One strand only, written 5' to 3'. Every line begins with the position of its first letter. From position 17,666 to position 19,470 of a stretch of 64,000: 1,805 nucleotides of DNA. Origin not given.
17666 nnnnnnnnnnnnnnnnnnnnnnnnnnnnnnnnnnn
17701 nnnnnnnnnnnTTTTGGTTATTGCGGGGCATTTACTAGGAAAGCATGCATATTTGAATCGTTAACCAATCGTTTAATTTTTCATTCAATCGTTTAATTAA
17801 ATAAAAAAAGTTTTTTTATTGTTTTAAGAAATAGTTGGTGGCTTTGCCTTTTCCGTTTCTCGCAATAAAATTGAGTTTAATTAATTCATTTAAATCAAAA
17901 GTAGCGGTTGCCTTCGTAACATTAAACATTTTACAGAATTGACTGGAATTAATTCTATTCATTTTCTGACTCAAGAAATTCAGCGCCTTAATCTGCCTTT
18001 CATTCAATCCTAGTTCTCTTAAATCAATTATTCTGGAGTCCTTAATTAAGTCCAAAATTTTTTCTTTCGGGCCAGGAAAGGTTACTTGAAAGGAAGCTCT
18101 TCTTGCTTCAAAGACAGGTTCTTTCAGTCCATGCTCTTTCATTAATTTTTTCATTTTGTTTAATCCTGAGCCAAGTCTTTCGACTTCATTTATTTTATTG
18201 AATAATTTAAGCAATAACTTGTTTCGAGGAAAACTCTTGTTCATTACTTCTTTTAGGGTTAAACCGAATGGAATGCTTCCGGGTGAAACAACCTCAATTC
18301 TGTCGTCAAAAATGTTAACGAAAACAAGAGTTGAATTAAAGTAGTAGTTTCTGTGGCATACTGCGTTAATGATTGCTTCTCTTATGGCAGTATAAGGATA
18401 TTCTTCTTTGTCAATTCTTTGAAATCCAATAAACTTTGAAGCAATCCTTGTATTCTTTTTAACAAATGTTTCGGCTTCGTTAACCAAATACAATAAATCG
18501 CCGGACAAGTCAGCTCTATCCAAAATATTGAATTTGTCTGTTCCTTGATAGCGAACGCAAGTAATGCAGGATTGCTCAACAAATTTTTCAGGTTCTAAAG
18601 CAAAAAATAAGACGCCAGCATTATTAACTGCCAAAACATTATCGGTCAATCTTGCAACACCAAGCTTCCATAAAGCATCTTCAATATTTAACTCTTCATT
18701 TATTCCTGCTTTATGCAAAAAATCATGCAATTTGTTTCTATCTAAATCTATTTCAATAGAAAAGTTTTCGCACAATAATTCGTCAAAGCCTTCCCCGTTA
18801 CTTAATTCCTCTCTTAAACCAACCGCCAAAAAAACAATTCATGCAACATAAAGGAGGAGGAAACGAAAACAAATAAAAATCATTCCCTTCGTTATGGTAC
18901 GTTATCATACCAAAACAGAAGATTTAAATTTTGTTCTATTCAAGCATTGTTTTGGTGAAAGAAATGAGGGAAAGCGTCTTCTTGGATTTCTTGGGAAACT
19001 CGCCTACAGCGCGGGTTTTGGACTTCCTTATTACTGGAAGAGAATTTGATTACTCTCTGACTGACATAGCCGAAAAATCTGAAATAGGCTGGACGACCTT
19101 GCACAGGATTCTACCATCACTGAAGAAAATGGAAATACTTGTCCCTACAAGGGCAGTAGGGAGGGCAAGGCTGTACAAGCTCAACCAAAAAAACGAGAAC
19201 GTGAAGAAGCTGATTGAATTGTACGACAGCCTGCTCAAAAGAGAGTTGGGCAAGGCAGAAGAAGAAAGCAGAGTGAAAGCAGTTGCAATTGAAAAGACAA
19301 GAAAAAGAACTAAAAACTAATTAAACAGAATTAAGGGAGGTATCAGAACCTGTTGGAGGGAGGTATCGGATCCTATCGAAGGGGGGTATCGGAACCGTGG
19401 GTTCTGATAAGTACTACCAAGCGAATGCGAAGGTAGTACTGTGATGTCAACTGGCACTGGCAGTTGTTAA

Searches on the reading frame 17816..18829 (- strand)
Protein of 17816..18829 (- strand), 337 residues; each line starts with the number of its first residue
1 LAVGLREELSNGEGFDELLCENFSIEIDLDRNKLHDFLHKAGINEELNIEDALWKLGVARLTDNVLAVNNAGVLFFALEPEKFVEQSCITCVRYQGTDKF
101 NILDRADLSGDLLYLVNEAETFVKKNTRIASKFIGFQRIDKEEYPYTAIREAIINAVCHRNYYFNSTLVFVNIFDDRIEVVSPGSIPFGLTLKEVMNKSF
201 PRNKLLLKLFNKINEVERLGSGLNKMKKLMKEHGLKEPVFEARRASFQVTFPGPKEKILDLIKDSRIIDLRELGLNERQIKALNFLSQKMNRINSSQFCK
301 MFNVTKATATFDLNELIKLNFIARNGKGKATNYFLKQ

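Call 3: search_protein_families(library=pfam, proteins=[window:17816-18829:-], max_evalue=0.1)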
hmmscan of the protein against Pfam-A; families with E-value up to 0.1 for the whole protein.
window:17816-18829:- (337 aa): 5 families
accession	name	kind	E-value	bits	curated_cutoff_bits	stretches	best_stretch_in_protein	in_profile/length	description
PF13749.12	HATPase_c_4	-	6.6e-22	77.8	26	1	169-251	4-89/89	Putative ATP-dependent DNA helicase recG C-terminal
PF04492.19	Phage_rep_O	-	0.0027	18.6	28.7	1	287-332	44-89/95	Bacteriophage replication protein O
PF01047.28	MarR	-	0.03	14.7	24.6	1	275-324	1-49/59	MarR family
PF08279.18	HTH_11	-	0.03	14.6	25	1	278-325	1-50/55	HTH domain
PF11261.13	IRF-2BP1_2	-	0.096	12.7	26.8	0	82-102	20-40/52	Interferon regulatory factor 2-binding protein zinc finger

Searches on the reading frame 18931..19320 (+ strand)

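Call 3: search_protein_families(library=pfam, proteins=[window:18931-19320:+], max_evalue=0.1)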
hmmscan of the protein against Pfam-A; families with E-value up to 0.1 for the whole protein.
window:18931-19320:+ (129 aa): 4 families
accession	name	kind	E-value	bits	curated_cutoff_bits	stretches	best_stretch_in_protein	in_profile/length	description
PF24033.1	DUF7342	-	0.00055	20.4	31.6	1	44-112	21-88/150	Family of unknown function (DUF7342)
PF09339.16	HTH_IclR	-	0.0041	17.3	22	1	27-69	6-47/52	IclR helix-turn-helix domain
PF01475.25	FUR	-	0.035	14.7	23.1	1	47-95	36-83/121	Ferric uptake regulator family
PF04297.20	UPF0122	-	0.036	14.8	22.7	0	12-95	5-84/101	Putative helix-turn-helix protein, YlxM / p13 like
